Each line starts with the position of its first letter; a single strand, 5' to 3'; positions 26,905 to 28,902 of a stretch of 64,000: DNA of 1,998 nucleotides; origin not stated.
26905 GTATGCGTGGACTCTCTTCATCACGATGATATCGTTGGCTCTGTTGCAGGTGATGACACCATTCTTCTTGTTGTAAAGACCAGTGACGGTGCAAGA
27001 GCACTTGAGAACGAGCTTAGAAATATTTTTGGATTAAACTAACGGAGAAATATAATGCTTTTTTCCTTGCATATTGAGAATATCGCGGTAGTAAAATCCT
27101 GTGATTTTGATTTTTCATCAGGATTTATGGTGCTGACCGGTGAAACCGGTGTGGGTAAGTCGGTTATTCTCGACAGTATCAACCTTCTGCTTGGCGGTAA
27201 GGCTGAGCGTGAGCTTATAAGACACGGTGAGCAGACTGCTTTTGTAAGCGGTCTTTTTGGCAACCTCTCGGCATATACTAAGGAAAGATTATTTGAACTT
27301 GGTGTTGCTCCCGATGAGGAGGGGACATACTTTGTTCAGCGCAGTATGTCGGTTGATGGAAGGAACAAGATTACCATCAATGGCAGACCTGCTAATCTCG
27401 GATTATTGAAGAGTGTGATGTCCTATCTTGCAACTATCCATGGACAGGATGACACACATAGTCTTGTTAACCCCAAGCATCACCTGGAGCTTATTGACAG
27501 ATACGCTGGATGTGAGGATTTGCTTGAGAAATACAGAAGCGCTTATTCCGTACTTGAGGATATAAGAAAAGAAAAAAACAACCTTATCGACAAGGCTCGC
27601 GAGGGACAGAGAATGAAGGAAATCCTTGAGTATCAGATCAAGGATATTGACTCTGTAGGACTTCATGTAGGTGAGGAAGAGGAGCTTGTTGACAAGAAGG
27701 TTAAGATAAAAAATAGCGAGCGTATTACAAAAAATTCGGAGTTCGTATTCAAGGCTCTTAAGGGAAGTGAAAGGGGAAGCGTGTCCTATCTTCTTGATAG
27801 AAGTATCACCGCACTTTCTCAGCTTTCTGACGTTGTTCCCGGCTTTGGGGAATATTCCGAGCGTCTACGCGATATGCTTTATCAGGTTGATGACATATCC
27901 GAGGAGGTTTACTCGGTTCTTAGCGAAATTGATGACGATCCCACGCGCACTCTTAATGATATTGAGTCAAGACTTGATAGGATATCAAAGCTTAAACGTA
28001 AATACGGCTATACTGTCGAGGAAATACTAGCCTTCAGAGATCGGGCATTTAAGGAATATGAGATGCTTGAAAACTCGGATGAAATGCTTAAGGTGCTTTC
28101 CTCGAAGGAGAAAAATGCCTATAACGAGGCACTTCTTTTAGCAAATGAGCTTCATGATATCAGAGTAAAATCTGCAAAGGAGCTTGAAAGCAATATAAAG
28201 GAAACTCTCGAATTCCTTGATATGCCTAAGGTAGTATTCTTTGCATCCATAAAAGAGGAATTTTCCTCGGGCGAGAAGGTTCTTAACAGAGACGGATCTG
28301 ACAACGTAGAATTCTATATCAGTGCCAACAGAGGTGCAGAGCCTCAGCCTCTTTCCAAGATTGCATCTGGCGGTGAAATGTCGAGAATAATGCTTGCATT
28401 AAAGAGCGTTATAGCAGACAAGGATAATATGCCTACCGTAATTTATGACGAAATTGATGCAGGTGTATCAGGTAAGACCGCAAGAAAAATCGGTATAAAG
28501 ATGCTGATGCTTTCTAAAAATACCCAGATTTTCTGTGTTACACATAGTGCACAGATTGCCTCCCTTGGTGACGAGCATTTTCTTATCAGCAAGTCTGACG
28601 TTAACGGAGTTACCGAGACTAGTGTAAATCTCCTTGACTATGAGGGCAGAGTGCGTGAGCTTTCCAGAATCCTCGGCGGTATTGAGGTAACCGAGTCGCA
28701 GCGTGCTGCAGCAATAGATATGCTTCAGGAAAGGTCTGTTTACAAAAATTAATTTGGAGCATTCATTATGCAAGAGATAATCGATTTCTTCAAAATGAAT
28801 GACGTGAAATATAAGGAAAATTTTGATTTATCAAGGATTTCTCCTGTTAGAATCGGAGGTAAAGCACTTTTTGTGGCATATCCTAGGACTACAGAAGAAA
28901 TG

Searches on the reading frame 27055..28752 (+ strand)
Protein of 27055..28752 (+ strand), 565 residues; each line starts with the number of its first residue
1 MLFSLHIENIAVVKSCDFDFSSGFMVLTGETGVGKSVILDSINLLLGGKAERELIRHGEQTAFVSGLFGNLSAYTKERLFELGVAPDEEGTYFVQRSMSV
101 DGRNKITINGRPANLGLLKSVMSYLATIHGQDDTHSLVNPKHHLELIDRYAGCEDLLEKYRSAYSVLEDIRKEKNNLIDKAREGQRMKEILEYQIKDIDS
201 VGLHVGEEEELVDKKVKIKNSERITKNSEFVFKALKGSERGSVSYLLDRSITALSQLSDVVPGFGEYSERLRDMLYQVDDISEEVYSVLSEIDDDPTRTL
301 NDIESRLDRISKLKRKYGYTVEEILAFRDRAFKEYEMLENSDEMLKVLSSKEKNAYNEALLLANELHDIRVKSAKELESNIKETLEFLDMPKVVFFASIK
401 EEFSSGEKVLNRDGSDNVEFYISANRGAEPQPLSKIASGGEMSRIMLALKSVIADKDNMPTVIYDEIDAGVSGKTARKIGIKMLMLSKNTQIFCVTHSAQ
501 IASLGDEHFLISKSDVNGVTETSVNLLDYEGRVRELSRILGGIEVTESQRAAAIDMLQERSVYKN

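Call 78: search_protein_families(library=pfam, proteins=[window:27055-28752:+], max_evalue=0.00001)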
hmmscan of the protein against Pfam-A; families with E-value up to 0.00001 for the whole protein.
window:27055-28752:+ (565 aa): 3 families
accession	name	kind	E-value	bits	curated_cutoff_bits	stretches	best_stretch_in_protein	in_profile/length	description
PF02463.25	SMC_N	-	2e-17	63.8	40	1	6-513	6-213/220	RecF/RecN/SMC N terminal domain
PF13476.12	AAA_23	-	3.1e-09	38.2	27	1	4-207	1-177/201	AAA domain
PF13175.12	AAA_15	-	1.2e-07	32.1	32.1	1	2-502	3-374/374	AAA ATPase domain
